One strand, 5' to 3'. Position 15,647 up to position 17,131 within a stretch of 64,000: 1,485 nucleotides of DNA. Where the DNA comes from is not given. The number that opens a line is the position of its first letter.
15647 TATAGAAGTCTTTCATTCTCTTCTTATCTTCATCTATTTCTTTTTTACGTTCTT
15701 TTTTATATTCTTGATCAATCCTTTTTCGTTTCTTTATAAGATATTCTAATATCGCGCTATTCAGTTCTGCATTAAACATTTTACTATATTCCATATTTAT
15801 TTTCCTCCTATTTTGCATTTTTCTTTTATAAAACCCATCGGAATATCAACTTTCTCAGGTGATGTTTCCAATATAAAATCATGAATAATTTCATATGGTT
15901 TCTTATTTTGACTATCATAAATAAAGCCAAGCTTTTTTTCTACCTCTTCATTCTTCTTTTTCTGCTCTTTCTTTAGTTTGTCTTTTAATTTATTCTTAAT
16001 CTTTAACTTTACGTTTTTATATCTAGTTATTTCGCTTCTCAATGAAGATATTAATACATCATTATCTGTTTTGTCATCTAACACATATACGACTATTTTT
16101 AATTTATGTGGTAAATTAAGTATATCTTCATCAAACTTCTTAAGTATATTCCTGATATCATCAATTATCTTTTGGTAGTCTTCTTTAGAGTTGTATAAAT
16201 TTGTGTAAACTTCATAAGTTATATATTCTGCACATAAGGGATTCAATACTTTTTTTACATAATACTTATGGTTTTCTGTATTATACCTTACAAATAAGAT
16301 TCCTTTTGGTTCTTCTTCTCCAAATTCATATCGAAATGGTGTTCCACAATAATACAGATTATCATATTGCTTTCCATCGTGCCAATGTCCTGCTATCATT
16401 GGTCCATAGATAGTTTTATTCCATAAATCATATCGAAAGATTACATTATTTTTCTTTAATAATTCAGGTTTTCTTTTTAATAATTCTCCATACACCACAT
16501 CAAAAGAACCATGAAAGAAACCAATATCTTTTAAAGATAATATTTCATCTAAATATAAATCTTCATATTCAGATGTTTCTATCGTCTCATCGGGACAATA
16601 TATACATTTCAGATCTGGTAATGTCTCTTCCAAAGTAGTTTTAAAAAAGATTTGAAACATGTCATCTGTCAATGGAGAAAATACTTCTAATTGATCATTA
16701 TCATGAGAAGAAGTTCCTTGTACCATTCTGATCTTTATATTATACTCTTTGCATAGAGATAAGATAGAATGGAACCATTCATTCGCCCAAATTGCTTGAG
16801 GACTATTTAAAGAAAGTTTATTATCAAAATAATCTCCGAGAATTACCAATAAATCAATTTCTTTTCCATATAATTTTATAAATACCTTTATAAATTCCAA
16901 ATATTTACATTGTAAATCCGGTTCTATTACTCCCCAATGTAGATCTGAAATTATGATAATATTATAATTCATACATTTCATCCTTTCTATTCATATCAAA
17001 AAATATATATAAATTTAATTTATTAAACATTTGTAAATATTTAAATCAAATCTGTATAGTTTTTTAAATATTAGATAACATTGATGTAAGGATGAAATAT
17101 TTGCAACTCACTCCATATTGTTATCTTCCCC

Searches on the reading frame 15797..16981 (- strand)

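Call 11: search_protein_families(library=pfam, proteins=[window:15797-16981:-], max_evalue=0.01)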
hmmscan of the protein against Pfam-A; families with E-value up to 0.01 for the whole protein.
window:15797-16981:- (394 aa): 2 families
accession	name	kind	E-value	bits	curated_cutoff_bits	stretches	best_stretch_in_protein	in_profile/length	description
PF00149.33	Metallophos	-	3.6e-05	24.7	21.5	1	7-205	2-159/191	Calcineurin-like phosphoesterase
PF25764.1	KIF21A_4th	-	0.0052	16.9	33.1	1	264-344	90-170/183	KIF21A-like domain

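Call 13: search_protein_families(library=phrogs, proteins=[window:15797-16981:-], max_evalue=0.001)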
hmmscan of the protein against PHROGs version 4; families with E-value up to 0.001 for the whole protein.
window:15797-16981:- (394 aa): 1 family
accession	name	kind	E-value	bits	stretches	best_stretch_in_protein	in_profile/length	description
phrog_100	-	DNA, RNA and nucleotide metabolism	5.1e-28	99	1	1-350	24-386/989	SbcD-like subunit of palindrome specific endonuclease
